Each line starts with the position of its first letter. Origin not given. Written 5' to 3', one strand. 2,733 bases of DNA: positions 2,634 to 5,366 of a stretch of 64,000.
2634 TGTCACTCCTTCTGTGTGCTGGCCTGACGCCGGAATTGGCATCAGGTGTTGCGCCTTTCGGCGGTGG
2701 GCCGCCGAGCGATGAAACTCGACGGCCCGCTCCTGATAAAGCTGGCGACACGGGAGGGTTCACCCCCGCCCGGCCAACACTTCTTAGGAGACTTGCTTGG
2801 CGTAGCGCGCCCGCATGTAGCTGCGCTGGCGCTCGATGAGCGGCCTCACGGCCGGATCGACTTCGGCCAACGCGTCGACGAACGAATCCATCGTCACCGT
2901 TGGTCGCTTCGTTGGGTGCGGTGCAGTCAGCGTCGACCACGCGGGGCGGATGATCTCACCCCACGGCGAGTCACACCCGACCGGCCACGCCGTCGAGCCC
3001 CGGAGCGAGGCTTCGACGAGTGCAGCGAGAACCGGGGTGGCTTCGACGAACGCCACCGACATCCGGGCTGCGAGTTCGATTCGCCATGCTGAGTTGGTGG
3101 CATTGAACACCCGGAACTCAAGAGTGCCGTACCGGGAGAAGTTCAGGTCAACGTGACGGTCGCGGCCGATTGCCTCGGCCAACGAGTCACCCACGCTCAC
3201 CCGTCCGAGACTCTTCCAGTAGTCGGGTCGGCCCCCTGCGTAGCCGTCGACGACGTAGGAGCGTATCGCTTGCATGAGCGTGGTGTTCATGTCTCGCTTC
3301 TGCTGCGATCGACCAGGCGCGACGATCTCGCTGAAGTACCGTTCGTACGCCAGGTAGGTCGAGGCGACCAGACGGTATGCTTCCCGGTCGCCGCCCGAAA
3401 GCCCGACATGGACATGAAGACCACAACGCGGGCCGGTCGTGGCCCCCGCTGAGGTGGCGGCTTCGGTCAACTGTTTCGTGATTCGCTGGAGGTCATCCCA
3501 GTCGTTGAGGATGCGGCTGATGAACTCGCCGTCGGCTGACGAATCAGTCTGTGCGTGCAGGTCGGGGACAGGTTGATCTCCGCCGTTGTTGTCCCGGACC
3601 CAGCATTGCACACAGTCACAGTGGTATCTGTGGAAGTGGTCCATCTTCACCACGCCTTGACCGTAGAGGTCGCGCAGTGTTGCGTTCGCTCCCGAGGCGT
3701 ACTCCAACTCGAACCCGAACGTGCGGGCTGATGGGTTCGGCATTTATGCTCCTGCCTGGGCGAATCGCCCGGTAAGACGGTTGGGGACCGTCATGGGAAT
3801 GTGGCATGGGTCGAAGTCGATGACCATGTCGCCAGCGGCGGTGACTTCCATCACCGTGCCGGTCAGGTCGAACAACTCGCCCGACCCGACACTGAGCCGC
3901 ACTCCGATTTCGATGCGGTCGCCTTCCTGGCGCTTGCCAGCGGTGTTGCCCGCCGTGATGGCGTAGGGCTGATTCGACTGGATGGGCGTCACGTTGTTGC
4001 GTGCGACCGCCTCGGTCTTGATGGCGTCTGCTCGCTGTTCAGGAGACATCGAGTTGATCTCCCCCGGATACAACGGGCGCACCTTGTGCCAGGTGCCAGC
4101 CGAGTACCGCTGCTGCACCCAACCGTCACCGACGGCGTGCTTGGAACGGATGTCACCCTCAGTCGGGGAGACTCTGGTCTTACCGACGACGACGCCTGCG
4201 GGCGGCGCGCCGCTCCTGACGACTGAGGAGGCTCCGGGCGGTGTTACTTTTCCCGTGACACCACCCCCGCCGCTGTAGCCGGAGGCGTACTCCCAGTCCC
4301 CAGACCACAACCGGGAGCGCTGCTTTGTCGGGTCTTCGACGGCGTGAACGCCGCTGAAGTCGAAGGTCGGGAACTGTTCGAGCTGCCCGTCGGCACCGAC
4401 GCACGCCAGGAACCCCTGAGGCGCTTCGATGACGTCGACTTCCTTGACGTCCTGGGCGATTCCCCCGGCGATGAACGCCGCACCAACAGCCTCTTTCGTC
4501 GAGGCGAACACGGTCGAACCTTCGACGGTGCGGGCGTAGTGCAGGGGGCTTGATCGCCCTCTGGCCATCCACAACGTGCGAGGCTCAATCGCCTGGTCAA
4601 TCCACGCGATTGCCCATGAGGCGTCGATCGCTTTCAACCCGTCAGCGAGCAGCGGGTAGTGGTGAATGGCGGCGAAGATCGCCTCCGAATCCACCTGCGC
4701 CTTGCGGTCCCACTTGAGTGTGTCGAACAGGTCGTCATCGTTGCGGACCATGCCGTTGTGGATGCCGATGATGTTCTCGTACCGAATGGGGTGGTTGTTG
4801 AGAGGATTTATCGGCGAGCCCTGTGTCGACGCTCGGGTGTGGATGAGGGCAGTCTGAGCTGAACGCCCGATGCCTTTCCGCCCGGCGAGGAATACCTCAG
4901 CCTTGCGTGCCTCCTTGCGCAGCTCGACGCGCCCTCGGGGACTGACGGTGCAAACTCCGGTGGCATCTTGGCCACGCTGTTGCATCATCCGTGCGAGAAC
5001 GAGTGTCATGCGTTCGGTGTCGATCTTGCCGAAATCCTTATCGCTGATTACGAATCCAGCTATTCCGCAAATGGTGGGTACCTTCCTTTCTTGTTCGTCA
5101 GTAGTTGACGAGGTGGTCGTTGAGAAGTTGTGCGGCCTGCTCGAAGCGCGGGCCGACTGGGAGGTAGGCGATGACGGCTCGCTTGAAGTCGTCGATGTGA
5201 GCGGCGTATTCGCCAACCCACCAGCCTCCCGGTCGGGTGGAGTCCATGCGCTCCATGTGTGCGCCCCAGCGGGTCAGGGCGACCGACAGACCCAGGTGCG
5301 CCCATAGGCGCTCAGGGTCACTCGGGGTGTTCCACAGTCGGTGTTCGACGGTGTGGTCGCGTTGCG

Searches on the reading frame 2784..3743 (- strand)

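Call 12: search_protein_families(library=pfam, proteins=[window:2784-3743:-], max_evalue=0.01)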
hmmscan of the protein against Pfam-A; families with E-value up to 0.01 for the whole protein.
window:2784-3743:- (319 aa): 1 family
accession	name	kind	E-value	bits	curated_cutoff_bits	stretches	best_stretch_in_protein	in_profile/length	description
PF12224.13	Amidoligase_2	-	1.1e-09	39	22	1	7-232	3-244/245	Putative amidoligase enzyme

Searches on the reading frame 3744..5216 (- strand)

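Call 12: search_protein_families(library=pfam, proteins=[window:3744-5216:-], max_evalue=0.01)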
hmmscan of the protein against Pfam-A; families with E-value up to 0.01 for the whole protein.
window:3744-5216:- (490 aa): 2 families
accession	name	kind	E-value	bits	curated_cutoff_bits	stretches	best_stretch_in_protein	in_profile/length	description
PF13522.11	GATase_6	-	1.5e-15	57.9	27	1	116-239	6-129/130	Glutamine amidotransferase domain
PF13537.11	GATase_7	-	1.1e-07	32.4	25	1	143-244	15-121/123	Glutamine amidotransferase domain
